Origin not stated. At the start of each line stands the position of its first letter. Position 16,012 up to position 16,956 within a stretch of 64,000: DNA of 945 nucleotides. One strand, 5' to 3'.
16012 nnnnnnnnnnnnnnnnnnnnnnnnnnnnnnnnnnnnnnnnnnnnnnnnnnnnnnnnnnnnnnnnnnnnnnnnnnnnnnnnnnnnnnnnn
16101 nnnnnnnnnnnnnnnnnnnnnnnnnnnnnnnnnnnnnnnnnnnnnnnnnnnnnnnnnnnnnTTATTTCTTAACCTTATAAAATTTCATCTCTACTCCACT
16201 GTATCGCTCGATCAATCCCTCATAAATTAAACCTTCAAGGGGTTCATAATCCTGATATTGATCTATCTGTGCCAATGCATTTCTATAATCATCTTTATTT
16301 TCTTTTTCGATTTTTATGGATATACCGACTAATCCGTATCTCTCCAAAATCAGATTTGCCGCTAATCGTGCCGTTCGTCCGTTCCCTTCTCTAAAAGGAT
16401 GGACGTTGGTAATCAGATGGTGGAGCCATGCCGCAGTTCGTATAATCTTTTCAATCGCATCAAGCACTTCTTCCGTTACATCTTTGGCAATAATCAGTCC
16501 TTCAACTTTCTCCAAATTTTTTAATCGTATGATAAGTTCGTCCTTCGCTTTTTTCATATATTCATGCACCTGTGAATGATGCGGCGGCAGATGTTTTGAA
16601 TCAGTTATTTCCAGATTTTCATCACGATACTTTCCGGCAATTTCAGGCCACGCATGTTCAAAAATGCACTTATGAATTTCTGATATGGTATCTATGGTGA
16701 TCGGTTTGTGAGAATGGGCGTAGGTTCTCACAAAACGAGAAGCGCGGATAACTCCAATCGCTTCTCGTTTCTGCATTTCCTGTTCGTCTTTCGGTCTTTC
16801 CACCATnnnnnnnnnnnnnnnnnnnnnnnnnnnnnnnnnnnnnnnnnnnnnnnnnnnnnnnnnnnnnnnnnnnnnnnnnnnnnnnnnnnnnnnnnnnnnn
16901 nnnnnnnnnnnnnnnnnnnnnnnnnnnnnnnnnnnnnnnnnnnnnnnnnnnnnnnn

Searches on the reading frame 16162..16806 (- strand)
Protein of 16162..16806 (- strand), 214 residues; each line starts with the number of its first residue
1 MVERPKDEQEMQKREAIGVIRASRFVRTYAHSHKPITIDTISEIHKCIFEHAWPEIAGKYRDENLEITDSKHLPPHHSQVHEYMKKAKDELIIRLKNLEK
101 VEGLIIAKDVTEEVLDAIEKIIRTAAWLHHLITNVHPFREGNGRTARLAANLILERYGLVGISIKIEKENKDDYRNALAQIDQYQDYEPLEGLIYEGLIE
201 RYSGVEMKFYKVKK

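Call 5: search_protein_families(library=pfam, proteins=[window:16162-16806:-], max_evalue=0.01)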
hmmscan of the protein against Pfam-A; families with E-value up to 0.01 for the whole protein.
window:16162-16806:- (214 aa): 1 family
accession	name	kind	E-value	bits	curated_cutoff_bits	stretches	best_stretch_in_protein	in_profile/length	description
PF02661.23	Fic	-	9.8e-18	65.2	24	1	35-154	1-93/93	Fic/DOC family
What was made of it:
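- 16162..16806 (-): Context, not part of the element: Fic-domain gene immediately upstream, preceded by a 69-aa ORF (16807-17016) and a promoter-like site at 17045-17017. Pfam Fic, E 1e-17 (call 5).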

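Call 28: find_encoding_contigs(protein=window:16162-16806:-, flank=4000, max_places=10)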
Protein window:16162-16806:- (214 aa): 1 contig read that carries it; 1 place shown.
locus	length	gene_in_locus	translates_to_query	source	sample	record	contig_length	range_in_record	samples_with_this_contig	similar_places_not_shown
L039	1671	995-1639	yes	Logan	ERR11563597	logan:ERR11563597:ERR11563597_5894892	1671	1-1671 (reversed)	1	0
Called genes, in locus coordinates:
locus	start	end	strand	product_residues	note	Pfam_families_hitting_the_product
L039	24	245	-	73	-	-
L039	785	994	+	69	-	-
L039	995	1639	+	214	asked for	PF02661:Fic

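Call 41: search_protein_families(library=padloc, proteins=[window:16162-16806:-], max_evalue=0.01)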
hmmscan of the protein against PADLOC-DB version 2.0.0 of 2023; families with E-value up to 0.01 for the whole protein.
window:16162-16806:- (214 aa): 9 families
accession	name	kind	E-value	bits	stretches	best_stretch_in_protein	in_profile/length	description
PDLC04839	PDC-S04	-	2.5e-23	80.8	1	6-198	29-202/205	-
PDLC03963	SoFic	-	5.6e-17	60.2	1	8-189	87-251/361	-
PDLC04838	PDC-S04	-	1.2e-16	59.1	1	6-197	34-201/209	-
PDLC04840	PDC-S04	-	1.3e-11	42.6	1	31-182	69-200/227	-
PDLC04842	PDC-S04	-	1.4e-09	35.9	1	135-180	111-154/202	-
PDLC04836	PDC-S04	-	1.4e-08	32.3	1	110-187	143-218/244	-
PDLC04841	PDC-S04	-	1.6e-08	32.5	1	93-207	163-277/292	-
PDLC04837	PDC-S04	-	8.9e-08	29.7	1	121-194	150-220/234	-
PDLC04966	PDC-S24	-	2e-07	28.2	1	20-181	214-368/497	-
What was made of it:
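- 16162..16806 (-): PADLOC PDC-S04 and SoFic (call 41).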

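Call 42: search_protein_families(library=ncbifam, proteins=[window:16162-16806:-], max_evalue=0.01)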
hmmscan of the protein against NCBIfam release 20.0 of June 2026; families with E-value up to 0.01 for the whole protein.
window:16162-16806:- (214 aa): 7 families
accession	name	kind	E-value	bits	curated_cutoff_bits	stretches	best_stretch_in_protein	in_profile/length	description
TIGR02613.1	mob_myst_B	hypoth_equivalog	8.1e-13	48.7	124.4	1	124-190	111-181/186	mobile mystery protein B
NF041381.1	XopAC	subfamily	2.5e-12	46.3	450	1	14-162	284-419/451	XopAC/AvrAC family type III secretion system effector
NF046029.1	ProtAdlyltaseNmFic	equivalog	2.7e-08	33.7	230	1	135-180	96-139/177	protein adenylyltransferase Fic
NF045983.1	ProtAdnltaseVbhT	equivalog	2.3e-06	27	800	1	17-200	37-195/419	type II toxin-antitoxin system protein adenylyltransferase VbhT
NF046030.1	ProtAdlyltaseSoFic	equivalog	1e-05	24.7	550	1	117-190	175-251/361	protein adenylyltransferase Fic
TIGR01550.1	DOC_P1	subfamily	3.9e-05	23.8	38.65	1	94-158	25-88/122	type II toxin-antitoxin system death-on-curing family toxin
NF007672.0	PRK10347.1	equivalog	0.0053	16.5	181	1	97-152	94-151/200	putative adenosine monophosphate-protein transferase Fic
